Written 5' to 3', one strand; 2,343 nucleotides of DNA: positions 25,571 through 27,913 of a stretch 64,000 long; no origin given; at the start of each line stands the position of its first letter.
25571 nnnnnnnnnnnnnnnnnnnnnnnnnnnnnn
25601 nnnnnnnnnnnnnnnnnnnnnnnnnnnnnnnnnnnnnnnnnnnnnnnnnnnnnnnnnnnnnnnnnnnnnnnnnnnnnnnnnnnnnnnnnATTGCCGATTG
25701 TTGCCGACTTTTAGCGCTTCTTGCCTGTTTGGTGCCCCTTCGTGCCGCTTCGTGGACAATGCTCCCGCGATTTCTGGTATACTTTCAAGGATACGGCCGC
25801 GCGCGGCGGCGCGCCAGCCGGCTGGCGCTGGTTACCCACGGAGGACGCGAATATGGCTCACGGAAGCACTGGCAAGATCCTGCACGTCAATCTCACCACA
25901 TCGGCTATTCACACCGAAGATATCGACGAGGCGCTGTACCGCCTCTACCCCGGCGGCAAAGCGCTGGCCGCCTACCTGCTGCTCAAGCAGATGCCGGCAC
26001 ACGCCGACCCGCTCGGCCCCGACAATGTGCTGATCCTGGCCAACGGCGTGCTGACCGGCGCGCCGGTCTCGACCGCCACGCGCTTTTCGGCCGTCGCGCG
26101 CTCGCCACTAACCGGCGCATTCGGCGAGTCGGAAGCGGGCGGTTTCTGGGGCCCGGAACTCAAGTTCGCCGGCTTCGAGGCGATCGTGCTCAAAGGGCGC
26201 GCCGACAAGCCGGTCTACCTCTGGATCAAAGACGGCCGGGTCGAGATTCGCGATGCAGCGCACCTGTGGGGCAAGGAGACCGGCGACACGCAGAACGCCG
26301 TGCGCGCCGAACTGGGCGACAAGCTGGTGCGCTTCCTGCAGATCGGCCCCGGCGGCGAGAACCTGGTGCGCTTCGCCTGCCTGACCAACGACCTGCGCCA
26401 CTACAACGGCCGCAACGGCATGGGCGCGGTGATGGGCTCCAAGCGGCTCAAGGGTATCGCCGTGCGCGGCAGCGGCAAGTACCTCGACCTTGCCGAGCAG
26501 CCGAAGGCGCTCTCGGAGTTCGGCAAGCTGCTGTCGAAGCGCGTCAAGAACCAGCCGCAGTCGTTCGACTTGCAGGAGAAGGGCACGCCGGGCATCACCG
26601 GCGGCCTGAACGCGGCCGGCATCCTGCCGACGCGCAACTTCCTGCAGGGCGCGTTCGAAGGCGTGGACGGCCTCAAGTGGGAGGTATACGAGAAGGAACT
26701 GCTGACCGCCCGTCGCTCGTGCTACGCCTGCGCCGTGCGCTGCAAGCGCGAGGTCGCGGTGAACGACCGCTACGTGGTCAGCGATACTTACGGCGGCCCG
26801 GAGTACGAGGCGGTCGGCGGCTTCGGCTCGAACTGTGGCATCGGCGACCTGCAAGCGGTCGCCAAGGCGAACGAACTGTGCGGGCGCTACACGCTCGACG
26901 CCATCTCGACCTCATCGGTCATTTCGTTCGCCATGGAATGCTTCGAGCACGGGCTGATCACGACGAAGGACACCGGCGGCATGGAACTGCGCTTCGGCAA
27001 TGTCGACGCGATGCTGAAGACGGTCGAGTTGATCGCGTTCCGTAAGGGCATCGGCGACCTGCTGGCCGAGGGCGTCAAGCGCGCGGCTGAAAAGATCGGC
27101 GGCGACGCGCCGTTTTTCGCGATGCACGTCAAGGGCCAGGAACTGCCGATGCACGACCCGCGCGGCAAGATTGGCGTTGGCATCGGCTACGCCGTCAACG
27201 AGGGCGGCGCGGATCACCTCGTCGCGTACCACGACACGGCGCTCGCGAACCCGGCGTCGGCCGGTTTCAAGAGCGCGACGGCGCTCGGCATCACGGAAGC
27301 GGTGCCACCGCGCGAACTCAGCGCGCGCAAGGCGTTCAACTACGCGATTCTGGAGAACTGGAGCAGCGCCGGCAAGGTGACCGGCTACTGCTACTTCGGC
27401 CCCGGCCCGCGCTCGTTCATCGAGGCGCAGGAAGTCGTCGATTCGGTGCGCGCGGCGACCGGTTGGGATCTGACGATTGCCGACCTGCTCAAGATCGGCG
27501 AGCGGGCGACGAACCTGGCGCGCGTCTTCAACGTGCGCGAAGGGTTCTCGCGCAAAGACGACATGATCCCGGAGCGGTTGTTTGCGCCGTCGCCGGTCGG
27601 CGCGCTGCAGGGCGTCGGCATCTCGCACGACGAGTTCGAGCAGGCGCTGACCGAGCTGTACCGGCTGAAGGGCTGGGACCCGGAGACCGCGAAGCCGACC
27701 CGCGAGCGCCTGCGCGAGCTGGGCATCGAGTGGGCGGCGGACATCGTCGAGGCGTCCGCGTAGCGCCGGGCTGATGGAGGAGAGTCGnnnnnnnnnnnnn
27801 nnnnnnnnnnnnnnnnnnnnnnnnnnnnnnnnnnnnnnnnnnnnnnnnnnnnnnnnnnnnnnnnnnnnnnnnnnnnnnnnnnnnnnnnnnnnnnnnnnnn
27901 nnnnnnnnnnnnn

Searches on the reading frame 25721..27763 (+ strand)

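Call 36: search_protein_families(library=pfam, proteins=[window:25721-27763:+], max_evalue=0.00001)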
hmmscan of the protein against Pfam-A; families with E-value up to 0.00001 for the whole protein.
window:25721-27763:+ (680 aa): 2 families
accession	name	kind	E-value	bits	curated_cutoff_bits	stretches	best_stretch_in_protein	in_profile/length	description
PF01314.23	AFOR_C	-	3.6e-120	402.1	27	1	269-669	4-385/385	Aldehyde ferredoxin oxidoreductase, domains 2 & 3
PF02730.20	AFOR_N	-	1.2e-76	257.4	29.8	1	51-250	1-198/199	Aldehyde ferredoxin oxidoreductase, N-terminal domain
